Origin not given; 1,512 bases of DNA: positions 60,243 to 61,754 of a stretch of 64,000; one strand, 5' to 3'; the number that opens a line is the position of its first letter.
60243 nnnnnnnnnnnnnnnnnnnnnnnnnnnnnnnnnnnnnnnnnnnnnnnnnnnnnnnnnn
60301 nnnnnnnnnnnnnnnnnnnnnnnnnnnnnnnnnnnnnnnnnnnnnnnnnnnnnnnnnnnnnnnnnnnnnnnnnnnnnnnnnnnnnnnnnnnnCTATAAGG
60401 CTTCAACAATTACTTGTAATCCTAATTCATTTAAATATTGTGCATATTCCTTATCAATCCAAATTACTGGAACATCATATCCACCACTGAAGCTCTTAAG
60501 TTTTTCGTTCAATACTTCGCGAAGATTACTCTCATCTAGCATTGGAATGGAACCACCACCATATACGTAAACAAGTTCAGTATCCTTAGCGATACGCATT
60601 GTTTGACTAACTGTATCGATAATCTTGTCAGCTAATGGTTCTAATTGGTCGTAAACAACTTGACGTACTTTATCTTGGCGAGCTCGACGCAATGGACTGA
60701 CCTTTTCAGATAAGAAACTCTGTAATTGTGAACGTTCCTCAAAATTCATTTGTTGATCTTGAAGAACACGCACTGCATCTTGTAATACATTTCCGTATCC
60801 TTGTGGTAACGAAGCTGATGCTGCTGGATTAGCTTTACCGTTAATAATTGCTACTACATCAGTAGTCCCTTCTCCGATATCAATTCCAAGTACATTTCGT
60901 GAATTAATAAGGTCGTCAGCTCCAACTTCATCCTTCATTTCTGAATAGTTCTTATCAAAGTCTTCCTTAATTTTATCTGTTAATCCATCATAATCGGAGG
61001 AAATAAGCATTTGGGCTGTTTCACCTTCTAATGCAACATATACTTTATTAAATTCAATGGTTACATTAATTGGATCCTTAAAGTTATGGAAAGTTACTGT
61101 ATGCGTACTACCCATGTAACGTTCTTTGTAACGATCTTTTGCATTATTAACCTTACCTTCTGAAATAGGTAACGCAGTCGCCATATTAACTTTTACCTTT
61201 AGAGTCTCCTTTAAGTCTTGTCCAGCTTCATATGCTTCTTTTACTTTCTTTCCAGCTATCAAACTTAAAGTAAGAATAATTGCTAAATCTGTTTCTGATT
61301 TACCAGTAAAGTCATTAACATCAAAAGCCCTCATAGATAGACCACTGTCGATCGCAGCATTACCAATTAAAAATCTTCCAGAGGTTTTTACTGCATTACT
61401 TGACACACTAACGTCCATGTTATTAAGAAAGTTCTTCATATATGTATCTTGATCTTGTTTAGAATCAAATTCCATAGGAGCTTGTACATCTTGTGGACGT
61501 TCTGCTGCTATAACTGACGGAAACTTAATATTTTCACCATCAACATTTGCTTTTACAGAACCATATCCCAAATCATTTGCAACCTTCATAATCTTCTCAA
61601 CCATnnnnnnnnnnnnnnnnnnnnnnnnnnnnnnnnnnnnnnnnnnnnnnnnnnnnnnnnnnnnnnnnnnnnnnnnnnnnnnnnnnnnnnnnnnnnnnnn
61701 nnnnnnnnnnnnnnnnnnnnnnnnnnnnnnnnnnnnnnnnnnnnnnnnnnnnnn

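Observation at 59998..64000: Plasmid-like maintenance block: type II (ParM/ParR) and type I (ParA/small ParB) partition systems plus a RepA_N initiator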

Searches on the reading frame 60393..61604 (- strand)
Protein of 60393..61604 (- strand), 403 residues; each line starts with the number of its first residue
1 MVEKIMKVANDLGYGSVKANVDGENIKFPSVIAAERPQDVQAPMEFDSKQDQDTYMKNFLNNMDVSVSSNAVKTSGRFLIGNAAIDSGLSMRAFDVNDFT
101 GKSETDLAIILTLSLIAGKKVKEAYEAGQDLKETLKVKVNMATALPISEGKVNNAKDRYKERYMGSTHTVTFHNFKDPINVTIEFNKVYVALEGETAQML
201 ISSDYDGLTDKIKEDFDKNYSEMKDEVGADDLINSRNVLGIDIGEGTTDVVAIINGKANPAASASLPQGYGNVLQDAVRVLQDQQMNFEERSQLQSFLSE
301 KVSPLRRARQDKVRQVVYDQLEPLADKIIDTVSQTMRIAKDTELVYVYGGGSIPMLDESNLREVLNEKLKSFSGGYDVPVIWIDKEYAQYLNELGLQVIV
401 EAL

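Call 8: search_protein_families(library=pfam, proteins=[window:60393-61604:-], max_evalue=0.1)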
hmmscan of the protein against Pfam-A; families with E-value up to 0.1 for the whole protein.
window:60393-61604:- (403 aa): 6 families
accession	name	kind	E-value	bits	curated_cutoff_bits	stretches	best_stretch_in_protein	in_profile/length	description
PF21522.3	MreB-like_C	-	1.9e-11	45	27.8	1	241-355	2-117/123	Archaeal actin homologue MreB-like, C-terminal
PF17989.7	ALP_N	-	1.9e-10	41.6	26.3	1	10-194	2-146/148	Actin like proteins N terminal domain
PF22128.2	Alp7A_like_C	-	1.6e-05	25.2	22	1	238-368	2-140/156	Alp7A C-terminal domain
PF02541.22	Ppx-GppA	-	0.0087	16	27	1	234-310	110-181/285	Ppx/GppA phosphatase family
PF14450.12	FtsA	-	0.01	16.6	31.8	1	240-290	2-50/127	Cell division protein FtsA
PF21523.3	ParM_N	-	0.03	14.8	27.4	0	296-353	74-125/159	Plasmid segregation protein ParM, C-terminal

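Call 9: search_protein_families(library=ncbifam, proteins=[window:60393-61604:-], max_evalue=0.1)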
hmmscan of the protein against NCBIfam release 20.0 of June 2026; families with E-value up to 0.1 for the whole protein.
window:60393-61604:- (403 aa): 1 family
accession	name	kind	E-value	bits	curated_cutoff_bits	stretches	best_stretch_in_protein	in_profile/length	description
NF010498.0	PRK13917.1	equivalog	4.8e-08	32.6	417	1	224-352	173-302/344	plasmid segregation protein ParM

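Call 27: search_solved_structures(query=window:60393-61604:-, max_evalue=1, show_alignments=2)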
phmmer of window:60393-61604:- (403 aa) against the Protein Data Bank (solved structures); distinct sequences matched with E-value up to 1: 3.
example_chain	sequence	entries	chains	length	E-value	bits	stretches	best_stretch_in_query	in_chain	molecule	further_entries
4xe8_A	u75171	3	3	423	0.0045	19.7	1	124-326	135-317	Uncharacterized protein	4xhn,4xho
4xe7_A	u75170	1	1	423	0.0046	19.7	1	124-326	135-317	Uncharacterized protein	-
6l5d_A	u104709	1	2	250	0.88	12.2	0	305-344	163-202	Gas vesicle protein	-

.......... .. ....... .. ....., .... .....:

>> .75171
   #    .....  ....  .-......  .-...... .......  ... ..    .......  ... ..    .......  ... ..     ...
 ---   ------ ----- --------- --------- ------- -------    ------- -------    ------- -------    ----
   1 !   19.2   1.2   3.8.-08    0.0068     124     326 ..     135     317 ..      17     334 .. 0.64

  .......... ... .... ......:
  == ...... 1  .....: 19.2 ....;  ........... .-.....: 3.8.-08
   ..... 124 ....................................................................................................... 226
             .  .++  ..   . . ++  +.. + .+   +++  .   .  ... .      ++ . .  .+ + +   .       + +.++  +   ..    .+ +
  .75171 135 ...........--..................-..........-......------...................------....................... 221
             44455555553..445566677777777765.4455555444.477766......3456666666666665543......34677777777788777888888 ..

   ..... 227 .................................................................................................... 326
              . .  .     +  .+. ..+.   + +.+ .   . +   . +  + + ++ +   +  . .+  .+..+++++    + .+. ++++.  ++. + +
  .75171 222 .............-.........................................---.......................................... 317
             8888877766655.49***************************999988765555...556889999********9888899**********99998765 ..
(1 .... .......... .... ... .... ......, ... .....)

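Call 36: search_protein_families(library=phrogs, proteins=[window:60393-61604:-], max_evalue=0.001)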
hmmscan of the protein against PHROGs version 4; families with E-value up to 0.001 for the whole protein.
window:60393-61604:- (403 aa): 1 family
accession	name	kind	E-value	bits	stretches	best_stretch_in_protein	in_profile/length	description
phrog_691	-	DNA, RNA and nucleotide metabolism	7.8e-38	131.5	1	4-397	2-319/329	partition protein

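Call 38: search_dna_similar(query=window:60393-61604:-, collection=phages, mode=protein, max_rows=25)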
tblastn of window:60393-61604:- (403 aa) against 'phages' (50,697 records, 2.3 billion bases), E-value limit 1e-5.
Records with a match: 2; places in all: 2; records where one place covers at least 80% of the query: 0.
Best place of each record, by identity: <60% 2.
By first word of the organism name: Bacillus 2.
By host as written in the record: Bacillus thuringiensis BGSC 4AJ1 2.
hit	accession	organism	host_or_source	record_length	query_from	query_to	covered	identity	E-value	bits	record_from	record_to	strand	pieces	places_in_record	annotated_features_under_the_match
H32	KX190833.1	Bacillus phage vB_BtS_BMBtp14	Bacillus thuringiensis BGSC 4AJ1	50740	60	360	75%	23.2%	2e-6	56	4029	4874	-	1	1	plasmid segregation protein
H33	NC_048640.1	Bacillus phage vB_BtS_BMBtp14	Bacillus thuringiensis BGSC 4AJ1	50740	60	360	75%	23.2%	2e-6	56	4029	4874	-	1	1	partition protein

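Call 48: find_homologous_proteins(query=window:60393-61604:-, max_evalue=0.00001)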
Query window:60393-61604:- (403 aa): 431 proteins with E <= 0.00001 among 8000 candidates; the best 120 are listed.
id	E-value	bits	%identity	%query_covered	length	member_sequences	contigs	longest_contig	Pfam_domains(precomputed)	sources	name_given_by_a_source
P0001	7.6e-254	860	99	100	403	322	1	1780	PF17989.8,PF21522.4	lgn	-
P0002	6.7e-226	768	86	100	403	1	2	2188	PF17989.8,PF21522.4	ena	-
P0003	8.2e-226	767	86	100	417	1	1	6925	PF17989.8,PF21522.4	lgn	-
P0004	1.6e-225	766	86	100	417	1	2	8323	PF17989.8,PF21522.4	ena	-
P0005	1.6e-225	766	86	100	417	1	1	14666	PF17989.8,PF21522.4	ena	-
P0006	1.9e-225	766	86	100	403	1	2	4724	PF17989.8,PF21522.4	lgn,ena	-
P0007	2.1e-225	766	86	100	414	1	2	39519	PF17989.8,PF21522.4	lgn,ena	-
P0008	2.1e-225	766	86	100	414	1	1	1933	PF17989.8,PF21522.4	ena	-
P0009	2.1e-225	766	86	100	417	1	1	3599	PF17989.8,PF21522.4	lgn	-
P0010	2.1e-225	766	86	100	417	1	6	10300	PF17989.8,PF21522.4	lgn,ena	-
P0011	2.8e-225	766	86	100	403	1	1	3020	PF17989.8,PF21522.4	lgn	-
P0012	3.1e-225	766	86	100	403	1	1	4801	PF17989.8,PF21522.4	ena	-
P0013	3.2e-225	766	86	100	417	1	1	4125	PF17989.8,PF21522.4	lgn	-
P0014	3.7e-225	765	86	100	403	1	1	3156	PF17989.8,PF21522.4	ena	-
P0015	4.1e-225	765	86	100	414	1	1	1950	PF17989.8,PF21522.4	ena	-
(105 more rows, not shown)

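Call 75: search_dna_similar(query=window:60393-61604:-, collection=plasmids, mode=protein, max_rows=60, rows=spread, max_evalue=1e-20)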
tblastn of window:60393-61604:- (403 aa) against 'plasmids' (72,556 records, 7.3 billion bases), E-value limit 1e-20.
Records with a match: 241; places in all: 249; records where one place covers at least 80% of the query: 240.
Best place of each record, by identity: >=99% 1; 95-99% 2; <60% 238.
By first word of the organism name: Bacillus 158; Lactobacillus 12; Limosilactobacillus 11; Ligilactobacillus 10; Clostridium 10; Parageobacillus 6; Geobacillus 6; Priestia 6; Clostridioides 3; Alkalihalophilus 3; and 13 more.
By predicted mobility (MOB-suite, as given by PLSDB): conjugative 89; mobilizable 78; non-mobilizable 74.
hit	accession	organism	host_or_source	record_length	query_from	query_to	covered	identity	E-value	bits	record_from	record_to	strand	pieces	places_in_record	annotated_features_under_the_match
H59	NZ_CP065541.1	Limosilactobacillus reuteri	Yak,cell culture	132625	1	403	100%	99.0%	0e+0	813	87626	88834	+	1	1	ParM/StbA family protein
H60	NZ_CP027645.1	Ligilactobacillus salivarius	hen,single cell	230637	6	403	99%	59.1%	2e-153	486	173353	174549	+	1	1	ParM/StbA family protein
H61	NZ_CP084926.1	Ligilactobacillus salivarius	Homo sapiens,mixed culture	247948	6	403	99%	58.4%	2e-152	483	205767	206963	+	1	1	ParM/StbA family protein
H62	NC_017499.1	Ligilactobacillus salivarius CECT 5713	-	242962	6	403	99%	58.1%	4e-153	485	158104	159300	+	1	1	ParM/StbA family protein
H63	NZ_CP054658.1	Limosilactobacillus reuteri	Sus scrofa domesticus,single organism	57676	5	401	99%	57.1%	9e-145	461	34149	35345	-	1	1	ParM/StbA family protein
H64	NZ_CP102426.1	Limosilactobacillus reuteri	Homo sapiens,tissue samle,Breast milk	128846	1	401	100%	52.0%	2e-132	426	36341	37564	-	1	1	ParM/StbA family protein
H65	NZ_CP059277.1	Lactobacillus taiwanensis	Mus musculus,pure culture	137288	4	399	98%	36.1%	2e-67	239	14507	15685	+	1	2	ParM/StbA family protein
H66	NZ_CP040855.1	Lactobacillus johnsonii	-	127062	3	403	100%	29.8%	9e-47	179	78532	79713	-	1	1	ParM/StbA family protein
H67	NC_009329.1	Geobacillus thermodenitrificans NG80-2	-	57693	8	403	98%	29.7%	1e-33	140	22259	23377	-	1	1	ParM/StbA family protein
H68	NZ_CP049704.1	Parageobacillus toebii NBRC 107807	-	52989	8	403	98%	29.7%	2e-33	140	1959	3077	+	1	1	ParM/StbA family protein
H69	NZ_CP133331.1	Rhodococcus sp. DN22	-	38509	18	396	94%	30.8%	9e-39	155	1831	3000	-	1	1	hypothetical protein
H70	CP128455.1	Geobacillus stearothermophilus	whole genome,Mungang Hot spring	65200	8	399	97%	29.7%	2e-33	139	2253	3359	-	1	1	ParM/StbA family protein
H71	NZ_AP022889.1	Bacillus cereus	-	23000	5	396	97%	29.3%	2e-26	119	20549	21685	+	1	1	ParM/StbA family protein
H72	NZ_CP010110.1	Bacillus thuringiensis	soil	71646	6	399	98%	28.9%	7e-30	129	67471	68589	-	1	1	record has no annotation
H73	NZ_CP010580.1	Bacillus thuringiensis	whole organism,soil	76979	6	399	98%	28.6%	2e-29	127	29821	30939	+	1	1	ParM/StbA family protein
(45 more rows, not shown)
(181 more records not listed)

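Call 76: get_annotated_region(hit=H66, flank=9000)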
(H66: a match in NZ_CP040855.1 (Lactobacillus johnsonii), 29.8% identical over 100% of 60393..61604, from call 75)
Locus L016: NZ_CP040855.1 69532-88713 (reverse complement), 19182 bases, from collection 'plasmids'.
description: Lactobacillus johnsonii strain G2A plasmid unnamed1
organism: Lactobacillus johnsonii (NCBI taxid 33959)
taxonomy: Bacteria; Bacillota; Bacilli; Lactobacillales; Lactobacillaceae; Lactobacillus; Lactobacillus johnsonii
host: -; source: -; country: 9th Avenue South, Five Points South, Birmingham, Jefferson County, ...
typing (MOB-suite, as given by PLSDB): non-mobilizable
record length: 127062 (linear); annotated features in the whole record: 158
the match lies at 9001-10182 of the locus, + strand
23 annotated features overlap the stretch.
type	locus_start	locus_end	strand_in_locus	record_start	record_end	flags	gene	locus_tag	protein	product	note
CDS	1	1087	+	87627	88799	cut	-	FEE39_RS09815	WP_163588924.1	methyltransferase domain-containing protein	-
CDS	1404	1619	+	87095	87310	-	-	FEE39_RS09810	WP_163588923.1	type II toxin-antitoxin system RelB family antitoxin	-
CDS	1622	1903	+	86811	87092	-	-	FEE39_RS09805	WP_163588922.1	type II toxin-antitoxin system RelE/ParE family toxin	GO:0030541 - plasmid partitioning [Evidence IEA]; GO:0051290 - protein heterotetramerization [Evidence IEA]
CDS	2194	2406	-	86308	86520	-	-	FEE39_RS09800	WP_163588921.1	helix-turn-helix domain-containing protein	-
CDS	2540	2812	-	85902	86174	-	-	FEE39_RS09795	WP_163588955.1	HU family DNA-binding protein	GO:0030261 - chromosome condensation [Evidence IEA]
CDS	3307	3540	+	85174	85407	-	-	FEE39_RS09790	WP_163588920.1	helix-turn-helix domain-containing protein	-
CDS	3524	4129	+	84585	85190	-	-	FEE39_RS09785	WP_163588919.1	hypothetical protein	-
CDS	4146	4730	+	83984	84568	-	-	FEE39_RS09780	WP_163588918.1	hypothetical protein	-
CDS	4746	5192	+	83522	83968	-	-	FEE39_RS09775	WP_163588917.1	hypothetical protein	-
CDS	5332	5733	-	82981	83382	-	-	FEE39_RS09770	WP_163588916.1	type II toxin-antitoxin system HicB family antitoxin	-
CDS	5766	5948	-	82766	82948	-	-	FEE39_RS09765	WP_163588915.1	type II toxin-antitoxin system HicA family toxin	-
CDS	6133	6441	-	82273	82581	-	-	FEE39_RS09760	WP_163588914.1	type II toxin-antitoxin system HicB family antitoxin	-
CDS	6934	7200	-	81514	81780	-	-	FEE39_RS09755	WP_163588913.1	type II toxin-antitoxin system Phd/YefM family antitoxin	-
CDS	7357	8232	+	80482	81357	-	-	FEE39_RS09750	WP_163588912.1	ParA family protein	-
CDS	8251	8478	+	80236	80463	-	-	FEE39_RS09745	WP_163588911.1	hypothetical protein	-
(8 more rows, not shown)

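Call 77: get_annotated_region(hit=H60, flank=6000)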
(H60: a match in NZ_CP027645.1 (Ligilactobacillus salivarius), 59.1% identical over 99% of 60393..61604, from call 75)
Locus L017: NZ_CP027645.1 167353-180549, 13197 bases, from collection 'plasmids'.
description: Ligilactobacillus salivarius strain IBB3154 plasmid pIBB3154_1, complete sequence
organism: Ligilactobacillus salivarius (NCBI taxid 1624)
taxonomy: Bacteria; Bacillota; Bacilli; Lactobacillales; Lactobacillaceae; Ligilactobacillus; Ligilactobacillus salivarius
host: -; source: hen,single cell; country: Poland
typing (MOB-suite, as given by PLSDB): mobilizable; replicon rep_cluster_1685; relaxase MOBP
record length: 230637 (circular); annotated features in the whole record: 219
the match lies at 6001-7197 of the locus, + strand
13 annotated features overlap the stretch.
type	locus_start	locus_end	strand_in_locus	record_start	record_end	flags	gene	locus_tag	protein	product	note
CDS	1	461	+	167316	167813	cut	-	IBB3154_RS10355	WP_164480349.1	helix-turn-helix transcriptional regulator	-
CDS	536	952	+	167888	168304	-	-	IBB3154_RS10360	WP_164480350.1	helix-turn-helix transcriptional regulator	-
CDS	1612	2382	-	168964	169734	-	-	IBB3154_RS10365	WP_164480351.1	Fic family protein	-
CDS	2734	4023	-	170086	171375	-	-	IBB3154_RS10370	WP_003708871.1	ISL3 family transposase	-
CDS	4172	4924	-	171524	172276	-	-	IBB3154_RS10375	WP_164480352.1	type II toxin-antitoxin system antitoxin SocA domain-containing protein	-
CDS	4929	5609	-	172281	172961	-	-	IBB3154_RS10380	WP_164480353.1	hypothetical protein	-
CDS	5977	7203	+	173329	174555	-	-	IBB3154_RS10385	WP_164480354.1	ParM/StbA family protein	GO:0030541 - plasmid partitioning [Evidence IEA]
CDS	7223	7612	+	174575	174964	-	-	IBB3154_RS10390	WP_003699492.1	hypothetical protein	-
CDS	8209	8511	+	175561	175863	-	-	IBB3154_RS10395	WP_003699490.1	hypothetical protein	-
CDS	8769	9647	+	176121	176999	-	-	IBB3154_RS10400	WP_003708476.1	patatin family protein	-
CDS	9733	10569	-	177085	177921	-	pflA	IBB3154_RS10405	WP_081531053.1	pyruvate formate-lyase-activating protein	-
CDS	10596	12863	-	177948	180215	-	pflB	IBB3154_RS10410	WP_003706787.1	formate C-acetyltransferase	GO:0006113 - fermentation [Evidence IEA]; GO:0015942 - formate metabolic process [Evidence IEA]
CDS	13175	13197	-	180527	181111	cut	-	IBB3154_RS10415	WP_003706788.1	VIT1/CCC1 transporter family protein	GO:0030026 - intracellular manganese ion homeostasis [Evidence IEA]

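Call 89: search_solved_structures(query=A4, max_evalue=0.01)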
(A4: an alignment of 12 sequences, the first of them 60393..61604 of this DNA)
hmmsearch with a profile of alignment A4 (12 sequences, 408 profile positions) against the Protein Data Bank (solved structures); distinct sequences matched with E-value up to 0.01: 5.
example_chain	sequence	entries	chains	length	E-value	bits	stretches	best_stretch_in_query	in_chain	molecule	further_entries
4xhp_A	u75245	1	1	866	5.3e-05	25.6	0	244-327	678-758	ParM hybrid fusion protein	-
6ixw_C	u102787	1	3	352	0.00072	21.9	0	8-56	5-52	pCBH ParM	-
2fsj_A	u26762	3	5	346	0.00085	21.7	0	242-355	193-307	hypothetical protein Ta0583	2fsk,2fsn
8x1i_B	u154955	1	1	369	0.001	21.4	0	241-298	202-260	ParM present of genome of Desufitobacterium hafniense - Dh-cParM1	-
6izr_1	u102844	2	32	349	0.0015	20.8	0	8-44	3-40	Putative plasmid segregation protein ParM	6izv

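Call 96: find_related_loci(query=A4, collection=viral_contigs, flank=6000)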
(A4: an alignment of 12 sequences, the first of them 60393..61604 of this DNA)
Query A4 (403 aa) in viral_contigs; peptide patterns used: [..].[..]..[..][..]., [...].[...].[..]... (x = any residue, [..] = any of these).
94 stretches matched a pattern; 8 encode a relative of the query (tblastn E <= 1e-3); 8 distinct loci.
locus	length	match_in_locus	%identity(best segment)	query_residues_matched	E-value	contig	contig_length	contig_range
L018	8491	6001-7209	100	1-403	0e+0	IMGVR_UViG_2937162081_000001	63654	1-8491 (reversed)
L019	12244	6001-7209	99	1-403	0e+0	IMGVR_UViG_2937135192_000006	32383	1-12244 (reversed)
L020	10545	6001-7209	99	1-403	0e+0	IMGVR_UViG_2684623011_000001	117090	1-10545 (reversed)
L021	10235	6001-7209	99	1-403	0e+0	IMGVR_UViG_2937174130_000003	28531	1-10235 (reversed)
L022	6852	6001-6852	97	1-284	0e+0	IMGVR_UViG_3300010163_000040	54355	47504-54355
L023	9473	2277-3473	57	5-401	4e-150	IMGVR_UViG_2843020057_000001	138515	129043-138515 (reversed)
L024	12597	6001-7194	55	6-401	2e-147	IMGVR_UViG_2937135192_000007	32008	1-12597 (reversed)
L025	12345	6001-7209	56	1-401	2e-145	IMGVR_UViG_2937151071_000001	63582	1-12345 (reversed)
